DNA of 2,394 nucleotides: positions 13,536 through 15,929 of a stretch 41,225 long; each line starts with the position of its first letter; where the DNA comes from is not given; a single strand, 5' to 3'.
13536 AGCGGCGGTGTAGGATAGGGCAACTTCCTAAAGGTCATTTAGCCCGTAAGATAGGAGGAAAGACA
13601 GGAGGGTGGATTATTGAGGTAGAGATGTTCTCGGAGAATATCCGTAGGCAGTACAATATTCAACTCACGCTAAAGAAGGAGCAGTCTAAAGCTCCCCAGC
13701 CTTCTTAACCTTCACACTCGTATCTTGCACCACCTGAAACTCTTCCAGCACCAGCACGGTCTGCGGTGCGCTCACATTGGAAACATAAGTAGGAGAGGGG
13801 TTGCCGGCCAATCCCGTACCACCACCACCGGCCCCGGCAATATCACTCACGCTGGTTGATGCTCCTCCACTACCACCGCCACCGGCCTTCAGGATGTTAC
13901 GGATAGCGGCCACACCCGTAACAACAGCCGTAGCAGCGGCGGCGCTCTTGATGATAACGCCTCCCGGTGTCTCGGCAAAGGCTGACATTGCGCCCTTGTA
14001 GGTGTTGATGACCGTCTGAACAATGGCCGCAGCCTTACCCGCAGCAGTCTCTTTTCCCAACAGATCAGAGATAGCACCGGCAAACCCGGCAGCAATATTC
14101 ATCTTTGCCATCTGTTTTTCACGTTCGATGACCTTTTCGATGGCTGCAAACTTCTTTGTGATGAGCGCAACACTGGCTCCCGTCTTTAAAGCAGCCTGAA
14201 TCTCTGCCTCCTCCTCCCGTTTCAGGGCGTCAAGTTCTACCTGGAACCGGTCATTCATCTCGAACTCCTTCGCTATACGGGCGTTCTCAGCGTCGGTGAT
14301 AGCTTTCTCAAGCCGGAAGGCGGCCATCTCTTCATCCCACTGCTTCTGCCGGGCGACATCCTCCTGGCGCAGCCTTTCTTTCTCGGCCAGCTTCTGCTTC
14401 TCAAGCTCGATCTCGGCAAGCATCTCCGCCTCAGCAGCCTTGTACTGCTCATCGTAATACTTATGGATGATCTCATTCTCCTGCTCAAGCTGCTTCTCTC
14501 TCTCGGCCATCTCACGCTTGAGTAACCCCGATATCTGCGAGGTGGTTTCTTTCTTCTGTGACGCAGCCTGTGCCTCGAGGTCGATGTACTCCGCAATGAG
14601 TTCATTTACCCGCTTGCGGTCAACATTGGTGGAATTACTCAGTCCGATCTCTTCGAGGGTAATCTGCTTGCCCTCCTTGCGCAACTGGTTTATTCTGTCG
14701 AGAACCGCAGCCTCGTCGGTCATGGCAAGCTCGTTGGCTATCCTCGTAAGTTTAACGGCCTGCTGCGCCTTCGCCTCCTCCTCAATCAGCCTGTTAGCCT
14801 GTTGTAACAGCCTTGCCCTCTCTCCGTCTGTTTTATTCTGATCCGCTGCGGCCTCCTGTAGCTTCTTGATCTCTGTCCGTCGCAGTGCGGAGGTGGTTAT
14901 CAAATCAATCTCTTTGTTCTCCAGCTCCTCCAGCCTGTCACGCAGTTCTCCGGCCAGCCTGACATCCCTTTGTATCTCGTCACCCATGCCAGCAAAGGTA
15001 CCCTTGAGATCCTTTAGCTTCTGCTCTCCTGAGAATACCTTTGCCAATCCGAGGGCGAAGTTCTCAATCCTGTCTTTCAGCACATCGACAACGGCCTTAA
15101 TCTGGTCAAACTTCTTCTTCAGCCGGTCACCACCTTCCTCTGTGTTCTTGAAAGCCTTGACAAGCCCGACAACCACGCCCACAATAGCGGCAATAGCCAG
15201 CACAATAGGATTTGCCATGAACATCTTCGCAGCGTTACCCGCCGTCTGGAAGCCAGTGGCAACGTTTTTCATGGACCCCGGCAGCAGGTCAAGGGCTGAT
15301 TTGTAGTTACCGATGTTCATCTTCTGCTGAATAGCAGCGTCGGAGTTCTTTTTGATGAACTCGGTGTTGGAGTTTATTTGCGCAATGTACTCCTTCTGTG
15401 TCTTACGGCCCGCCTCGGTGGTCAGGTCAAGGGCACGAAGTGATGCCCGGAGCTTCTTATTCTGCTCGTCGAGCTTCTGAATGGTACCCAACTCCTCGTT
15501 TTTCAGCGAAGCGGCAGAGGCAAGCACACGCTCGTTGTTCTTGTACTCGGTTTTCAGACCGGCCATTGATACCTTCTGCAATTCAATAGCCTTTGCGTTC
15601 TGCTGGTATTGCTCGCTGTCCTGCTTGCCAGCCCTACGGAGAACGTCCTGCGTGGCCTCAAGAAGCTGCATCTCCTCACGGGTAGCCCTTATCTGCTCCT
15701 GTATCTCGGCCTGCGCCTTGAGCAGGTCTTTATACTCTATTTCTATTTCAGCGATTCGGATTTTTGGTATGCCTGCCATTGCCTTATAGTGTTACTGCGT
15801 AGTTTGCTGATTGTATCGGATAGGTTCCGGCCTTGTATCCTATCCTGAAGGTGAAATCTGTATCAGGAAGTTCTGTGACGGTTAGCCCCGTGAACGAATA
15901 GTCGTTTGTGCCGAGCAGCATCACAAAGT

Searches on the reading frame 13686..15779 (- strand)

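Call 11: search_protein_families(library=phrogs, proteins=[window:13686-15779:-], max_evalue=0.001)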
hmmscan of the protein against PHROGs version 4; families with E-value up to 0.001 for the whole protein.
window:13686-15779:- (697 aa): 6 families
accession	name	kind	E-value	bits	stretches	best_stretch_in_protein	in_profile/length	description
phrog_971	-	lysis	2.6e-08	34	1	170-245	500-573/1338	endolysin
phrog_1272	-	tail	3.7e-07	29.3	1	172-269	636-730/1606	tail length tape measure protein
phrog_9483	-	tail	3.6e-06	26.8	1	402-652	344-604/657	tail length tape measure protein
phrog_991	-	tail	1.9e-05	23.4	1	187-264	644-723/1966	tail length tape measure protein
phrog_24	-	tail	8.3e-05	21.9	1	281-660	583-943/1151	tail length tape measure protein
phrog_26705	-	unknown function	0.00039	19.4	1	18-165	76-234/1302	-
